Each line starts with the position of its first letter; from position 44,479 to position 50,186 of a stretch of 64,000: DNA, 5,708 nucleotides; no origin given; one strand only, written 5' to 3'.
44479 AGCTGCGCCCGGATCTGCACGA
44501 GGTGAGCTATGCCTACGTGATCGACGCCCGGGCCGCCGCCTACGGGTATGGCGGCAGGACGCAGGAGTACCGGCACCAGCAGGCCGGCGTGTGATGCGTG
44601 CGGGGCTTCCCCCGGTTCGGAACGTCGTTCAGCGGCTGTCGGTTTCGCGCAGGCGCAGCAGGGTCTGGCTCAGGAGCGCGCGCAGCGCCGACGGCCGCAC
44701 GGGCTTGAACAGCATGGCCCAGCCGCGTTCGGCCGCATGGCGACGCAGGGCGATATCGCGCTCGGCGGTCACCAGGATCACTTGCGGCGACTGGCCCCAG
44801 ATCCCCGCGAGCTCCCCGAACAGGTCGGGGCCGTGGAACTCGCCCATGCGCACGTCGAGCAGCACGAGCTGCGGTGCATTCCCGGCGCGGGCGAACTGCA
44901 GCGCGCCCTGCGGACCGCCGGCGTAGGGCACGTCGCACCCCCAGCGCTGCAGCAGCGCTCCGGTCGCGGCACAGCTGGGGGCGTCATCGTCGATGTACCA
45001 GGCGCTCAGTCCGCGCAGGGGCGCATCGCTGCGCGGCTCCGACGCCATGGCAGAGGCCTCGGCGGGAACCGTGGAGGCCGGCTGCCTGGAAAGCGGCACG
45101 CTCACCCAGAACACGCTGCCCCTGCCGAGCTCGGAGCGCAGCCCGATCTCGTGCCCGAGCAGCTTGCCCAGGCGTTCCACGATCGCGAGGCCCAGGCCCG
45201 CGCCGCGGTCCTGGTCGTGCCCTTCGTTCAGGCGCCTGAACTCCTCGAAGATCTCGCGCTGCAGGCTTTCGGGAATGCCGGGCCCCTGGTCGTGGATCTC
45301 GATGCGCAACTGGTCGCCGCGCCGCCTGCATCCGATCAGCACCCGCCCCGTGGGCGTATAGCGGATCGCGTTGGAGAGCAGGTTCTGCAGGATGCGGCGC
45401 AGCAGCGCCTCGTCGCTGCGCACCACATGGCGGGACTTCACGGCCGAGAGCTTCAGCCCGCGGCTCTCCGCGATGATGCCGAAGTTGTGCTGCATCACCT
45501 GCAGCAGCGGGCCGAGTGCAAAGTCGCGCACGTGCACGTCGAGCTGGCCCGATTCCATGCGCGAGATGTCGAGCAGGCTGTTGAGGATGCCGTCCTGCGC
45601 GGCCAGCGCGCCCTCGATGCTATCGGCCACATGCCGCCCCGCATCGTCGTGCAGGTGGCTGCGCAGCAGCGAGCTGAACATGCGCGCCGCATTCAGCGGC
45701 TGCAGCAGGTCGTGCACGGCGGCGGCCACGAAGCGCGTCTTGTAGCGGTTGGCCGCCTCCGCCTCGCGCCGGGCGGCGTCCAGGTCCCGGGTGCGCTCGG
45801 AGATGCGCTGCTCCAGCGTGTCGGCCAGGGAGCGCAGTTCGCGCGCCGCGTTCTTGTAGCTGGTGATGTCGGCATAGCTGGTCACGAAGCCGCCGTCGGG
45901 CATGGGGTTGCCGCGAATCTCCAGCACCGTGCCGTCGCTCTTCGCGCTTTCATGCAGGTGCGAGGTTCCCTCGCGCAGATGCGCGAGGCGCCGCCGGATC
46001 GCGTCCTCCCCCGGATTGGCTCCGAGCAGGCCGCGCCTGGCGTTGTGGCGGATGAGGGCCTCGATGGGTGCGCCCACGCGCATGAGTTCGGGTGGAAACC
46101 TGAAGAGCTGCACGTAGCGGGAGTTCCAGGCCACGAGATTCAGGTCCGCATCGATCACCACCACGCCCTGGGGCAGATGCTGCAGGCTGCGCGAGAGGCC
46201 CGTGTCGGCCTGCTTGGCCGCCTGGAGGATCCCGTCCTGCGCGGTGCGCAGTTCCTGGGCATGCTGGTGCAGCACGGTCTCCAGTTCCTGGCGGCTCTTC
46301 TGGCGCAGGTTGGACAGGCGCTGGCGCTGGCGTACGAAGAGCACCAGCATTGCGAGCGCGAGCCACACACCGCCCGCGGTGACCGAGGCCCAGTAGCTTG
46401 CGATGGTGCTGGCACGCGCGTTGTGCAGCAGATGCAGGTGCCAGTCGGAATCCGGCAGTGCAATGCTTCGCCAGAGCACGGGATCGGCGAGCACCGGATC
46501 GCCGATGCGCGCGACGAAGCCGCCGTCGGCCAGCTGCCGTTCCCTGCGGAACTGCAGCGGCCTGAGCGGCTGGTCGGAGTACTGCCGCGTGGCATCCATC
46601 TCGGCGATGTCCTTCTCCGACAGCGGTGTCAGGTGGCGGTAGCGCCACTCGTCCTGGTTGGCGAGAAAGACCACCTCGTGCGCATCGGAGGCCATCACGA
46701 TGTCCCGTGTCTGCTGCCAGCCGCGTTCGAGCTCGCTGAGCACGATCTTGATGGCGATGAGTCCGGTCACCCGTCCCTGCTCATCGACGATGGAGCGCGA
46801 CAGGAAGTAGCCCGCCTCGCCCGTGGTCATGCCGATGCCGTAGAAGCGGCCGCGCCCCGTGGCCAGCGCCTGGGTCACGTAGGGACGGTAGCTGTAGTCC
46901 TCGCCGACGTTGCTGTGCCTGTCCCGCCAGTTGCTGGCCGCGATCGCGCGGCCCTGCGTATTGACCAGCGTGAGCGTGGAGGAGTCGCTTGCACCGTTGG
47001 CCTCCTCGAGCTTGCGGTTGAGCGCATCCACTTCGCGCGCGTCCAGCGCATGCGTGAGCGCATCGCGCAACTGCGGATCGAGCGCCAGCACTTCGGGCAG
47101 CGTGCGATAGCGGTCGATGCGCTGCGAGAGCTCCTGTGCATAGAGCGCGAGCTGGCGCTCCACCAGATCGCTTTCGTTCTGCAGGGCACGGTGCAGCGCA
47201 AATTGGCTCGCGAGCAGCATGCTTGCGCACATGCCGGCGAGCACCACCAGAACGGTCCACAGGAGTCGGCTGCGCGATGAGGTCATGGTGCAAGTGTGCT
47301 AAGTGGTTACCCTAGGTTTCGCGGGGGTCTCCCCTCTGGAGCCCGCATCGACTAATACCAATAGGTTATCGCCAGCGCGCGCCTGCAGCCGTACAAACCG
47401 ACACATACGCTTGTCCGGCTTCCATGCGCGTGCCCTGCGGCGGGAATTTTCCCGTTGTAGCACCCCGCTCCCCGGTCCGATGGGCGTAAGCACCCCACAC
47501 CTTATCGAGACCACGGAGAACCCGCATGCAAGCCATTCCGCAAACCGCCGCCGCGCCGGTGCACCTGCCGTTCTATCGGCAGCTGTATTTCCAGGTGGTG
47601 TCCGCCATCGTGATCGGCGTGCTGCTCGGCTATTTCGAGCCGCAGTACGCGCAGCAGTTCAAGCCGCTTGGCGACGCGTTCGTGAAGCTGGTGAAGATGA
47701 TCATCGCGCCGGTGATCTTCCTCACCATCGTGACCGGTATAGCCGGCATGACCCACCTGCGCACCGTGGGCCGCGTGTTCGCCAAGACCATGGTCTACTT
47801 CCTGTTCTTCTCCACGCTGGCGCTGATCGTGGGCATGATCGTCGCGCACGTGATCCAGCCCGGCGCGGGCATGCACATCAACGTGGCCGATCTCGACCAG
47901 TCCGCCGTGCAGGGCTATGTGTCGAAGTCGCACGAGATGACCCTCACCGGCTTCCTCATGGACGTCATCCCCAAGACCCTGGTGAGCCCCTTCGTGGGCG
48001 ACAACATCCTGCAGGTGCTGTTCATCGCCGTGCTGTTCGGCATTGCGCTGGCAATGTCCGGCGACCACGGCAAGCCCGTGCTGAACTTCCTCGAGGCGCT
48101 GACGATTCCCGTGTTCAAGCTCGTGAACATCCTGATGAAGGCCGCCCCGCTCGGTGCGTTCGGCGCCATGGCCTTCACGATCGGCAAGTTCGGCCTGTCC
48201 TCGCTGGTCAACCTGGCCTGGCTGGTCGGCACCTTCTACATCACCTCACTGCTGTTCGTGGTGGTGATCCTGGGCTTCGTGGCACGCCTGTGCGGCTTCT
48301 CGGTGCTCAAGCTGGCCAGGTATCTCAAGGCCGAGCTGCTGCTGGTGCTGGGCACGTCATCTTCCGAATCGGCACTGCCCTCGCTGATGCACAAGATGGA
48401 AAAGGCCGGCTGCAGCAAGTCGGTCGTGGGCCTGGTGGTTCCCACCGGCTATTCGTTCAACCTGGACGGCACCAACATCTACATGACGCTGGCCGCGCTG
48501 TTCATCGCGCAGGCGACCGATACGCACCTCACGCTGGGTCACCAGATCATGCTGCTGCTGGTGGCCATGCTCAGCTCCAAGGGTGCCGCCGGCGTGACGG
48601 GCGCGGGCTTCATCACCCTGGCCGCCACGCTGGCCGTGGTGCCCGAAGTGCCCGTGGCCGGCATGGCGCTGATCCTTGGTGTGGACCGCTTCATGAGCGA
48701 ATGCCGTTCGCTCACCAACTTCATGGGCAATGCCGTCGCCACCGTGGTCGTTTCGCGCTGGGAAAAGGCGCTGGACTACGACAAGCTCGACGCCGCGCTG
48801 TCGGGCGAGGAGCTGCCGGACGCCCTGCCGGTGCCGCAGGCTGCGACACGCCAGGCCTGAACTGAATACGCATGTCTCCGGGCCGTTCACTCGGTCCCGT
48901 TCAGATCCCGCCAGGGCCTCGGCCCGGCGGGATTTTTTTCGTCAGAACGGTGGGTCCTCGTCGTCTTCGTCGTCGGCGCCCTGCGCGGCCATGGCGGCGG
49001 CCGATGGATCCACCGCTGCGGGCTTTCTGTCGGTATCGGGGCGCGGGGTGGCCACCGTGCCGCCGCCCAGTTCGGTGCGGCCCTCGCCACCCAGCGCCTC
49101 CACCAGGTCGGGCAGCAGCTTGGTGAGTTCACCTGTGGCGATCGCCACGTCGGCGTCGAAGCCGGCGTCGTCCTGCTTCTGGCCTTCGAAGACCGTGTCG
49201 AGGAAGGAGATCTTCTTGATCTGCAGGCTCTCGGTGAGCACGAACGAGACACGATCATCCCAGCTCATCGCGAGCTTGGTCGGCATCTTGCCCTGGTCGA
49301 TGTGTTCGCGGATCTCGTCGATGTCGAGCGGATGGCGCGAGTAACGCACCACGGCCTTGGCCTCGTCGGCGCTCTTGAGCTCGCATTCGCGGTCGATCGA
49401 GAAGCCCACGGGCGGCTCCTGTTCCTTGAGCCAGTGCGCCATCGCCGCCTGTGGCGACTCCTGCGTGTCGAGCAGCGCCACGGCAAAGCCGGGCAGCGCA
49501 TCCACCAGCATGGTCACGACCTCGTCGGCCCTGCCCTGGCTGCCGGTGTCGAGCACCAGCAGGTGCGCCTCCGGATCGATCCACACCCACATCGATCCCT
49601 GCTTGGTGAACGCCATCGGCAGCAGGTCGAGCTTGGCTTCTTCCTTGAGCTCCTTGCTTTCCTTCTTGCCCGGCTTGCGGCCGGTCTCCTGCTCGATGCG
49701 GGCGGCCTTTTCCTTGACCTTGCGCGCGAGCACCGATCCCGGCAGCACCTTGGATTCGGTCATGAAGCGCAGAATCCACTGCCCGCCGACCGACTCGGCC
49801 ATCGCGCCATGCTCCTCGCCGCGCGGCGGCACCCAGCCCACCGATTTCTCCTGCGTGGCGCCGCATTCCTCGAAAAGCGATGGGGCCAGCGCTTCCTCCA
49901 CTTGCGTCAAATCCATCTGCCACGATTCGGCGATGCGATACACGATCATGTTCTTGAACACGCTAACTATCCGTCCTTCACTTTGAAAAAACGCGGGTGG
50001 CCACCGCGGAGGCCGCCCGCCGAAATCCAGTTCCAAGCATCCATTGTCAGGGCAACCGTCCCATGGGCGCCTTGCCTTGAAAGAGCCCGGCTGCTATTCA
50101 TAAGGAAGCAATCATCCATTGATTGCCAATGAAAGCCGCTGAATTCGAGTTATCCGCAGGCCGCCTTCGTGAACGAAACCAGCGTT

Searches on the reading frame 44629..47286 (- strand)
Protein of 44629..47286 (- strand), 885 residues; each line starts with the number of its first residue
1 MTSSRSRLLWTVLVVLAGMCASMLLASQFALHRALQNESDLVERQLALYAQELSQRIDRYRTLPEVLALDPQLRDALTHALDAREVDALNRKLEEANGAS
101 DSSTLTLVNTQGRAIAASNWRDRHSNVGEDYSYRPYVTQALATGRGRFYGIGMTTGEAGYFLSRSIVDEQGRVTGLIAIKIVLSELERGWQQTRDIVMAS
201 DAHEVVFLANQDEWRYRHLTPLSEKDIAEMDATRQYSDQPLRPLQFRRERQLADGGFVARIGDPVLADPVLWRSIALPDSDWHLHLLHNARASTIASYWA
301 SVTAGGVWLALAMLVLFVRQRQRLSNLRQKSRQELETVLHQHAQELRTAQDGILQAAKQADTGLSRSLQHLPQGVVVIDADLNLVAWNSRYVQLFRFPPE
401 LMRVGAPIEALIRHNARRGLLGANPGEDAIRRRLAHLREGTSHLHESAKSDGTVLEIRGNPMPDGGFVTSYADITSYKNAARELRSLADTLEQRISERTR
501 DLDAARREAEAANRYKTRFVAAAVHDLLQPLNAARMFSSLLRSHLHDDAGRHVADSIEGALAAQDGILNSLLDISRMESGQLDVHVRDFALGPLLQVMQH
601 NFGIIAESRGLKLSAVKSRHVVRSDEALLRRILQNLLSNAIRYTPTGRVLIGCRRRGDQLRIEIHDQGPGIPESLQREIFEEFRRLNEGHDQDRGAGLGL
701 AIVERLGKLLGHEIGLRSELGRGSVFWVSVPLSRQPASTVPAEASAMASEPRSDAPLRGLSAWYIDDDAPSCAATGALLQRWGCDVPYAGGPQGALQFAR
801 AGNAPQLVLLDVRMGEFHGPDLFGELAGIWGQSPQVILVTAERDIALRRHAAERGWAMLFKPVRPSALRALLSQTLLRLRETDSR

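Call 25: search_protein_families(library=pfam, proteins=[window:44629-47286:-])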
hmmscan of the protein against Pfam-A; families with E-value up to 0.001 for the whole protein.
window:44629-47286:- (885 aa): 8 families
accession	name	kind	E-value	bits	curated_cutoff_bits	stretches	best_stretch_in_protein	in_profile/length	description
PF12860.13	PAS_7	-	3.8e-40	137.1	27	1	368-481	1-114/115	PAS fold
PF02518.31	HATPase_c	-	1.1e-25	90.7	26.4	1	625-733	2-110/111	Histidine kinase-, DNA gyrase B-, and HSP90-like ATPase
PF02743.24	dCache_1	-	2.5e-14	53.9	45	1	37-190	6-159/240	Cache domain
PF00072.30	Response_reg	-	6.8e-12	46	30.2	1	765-871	4-109/111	Response regulator receiver domain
PF00512.31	HisKA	-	2.9e-10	40.5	26.9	1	516-580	2-66/66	His Kinase A (phospho-acceptor) domain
PF08448.16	PAS_4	-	3.3e-06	27.7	23.1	1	368-475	1-106/110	PAS fold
PF13581.12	HATPase_c_2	-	3.1e-05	24.4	27.4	1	636-706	39-108/127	Histidine kinase-like ATPase domain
PF00989.32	PAS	-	0.00021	21.7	22.6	0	366-460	5-92/113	PAS fold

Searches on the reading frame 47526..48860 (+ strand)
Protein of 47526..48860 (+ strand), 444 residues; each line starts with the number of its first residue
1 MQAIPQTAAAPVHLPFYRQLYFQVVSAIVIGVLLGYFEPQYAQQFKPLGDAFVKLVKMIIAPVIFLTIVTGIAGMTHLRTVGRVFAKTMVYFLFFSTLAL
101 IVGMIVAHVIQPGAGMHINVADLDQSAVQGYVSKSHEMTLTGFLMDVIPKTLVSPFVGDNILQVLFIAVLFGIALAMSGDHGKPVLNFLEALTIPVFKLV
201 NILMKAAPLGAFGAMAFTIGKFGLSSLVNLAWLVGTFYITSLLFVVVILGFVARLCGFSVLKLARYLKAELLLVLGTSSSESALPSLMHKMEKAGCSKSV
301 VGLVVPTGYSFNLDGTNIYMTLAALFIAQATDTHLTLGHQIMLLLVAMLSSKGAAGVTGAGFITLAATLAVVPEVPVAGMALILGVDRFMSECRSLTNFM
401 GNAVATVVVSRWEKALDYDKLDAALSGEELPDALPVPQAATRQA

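Call 25: search_protein_families(library=pfam, proteins=[window:47526-48860:+])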
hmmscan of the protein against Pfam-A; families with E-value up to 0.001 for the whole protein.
window:47526-48860:+ (444 aa): 1 family
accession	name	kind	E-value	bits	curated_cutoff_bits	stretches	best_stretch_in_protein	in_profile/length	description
PF00375.23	SDF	-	5.7e-106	355.2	27.9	1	20-412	1-387/387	Sodium:dicarboxylate symporter family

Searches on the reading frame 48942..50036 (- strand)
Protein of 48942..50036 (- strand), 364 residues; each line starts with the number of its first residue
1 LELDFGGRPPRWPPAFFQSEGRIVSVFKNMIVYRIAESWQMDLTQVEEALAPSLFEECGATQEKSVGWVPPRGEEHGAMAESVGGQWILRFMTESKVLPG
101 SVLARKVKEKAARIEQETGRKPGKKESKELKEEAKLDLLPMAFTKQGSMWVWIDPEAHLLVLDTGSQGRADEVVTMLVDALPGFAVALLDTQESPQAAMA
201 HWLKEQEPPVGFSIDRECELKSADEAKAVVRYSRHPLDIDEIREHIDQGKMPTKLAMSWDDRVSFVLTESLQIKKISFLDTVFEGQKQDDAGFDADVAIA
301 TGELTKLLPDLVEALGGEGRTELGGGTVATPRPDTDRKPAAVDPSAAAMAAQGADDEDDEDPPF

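Call 25: search_protein_families(library=pfam, proteins=[window:48942-50036:-])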
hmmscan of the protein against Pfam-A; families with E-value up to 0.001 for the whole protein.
window:48942-50036:- (364 aa): 1 family
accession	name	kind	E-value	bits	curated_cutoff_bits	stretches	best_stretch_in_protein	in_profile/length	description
PF04381.17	RdgC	-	9.7e-111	370.2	25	1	27-318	3-298/298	Putative exonuclease, RdgC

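Call 30: find_related_loci(query=window:48945-49949:-, collection=metagenome_contigs, flank=10000)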
Query window:48945-49949:- (335 aa) in metagenome_contigs; peptide patterns used: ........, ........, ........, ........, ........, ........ (x = any residue, [..] = any of these).
600 stretches matched a pattern (row limit reached: there are more); 58 encode a relative of the query (tblastn E <= 1e-3); 58 distinct loci.
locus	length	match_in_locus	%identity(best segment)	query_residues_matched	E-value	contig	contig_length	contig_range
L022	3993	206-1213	90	1-335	0e+0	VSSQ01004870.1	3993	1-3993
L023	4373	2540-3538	89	1-335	0e+0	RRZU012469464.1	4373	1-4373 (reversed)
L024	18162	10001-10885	84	1-296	2e-168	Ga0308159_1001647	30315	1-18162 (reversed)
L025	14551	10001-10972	76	1-335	1e-165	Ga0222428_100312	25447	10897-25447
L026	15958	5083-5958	83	1-292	1e-164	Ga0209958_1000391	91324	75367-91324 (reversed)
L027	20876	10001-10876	83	1-292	6e-165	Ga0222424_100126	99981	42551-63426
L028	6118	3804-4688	81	1-295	1e-165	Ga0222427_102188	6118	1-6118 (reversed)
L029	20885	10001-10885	84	1-296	4e-168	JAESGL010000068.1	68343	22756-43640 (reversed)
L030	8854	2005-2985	74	1-322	5e-163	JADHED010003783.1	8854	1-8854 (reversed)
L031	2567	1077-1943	82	1-289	4e-173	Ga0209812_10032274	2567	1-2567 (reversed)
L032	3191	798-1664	82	1-289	1e-170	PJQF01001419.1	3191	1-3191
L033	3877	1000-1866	82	1-289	2e-168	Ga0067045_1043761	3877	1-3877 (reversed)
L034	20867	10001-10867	82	1-289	2e-162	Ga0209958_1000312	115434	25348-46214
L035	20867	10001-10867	82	1-289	3e-162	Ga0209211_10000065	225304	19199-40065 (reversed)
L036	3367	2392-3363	77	1-335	2e-169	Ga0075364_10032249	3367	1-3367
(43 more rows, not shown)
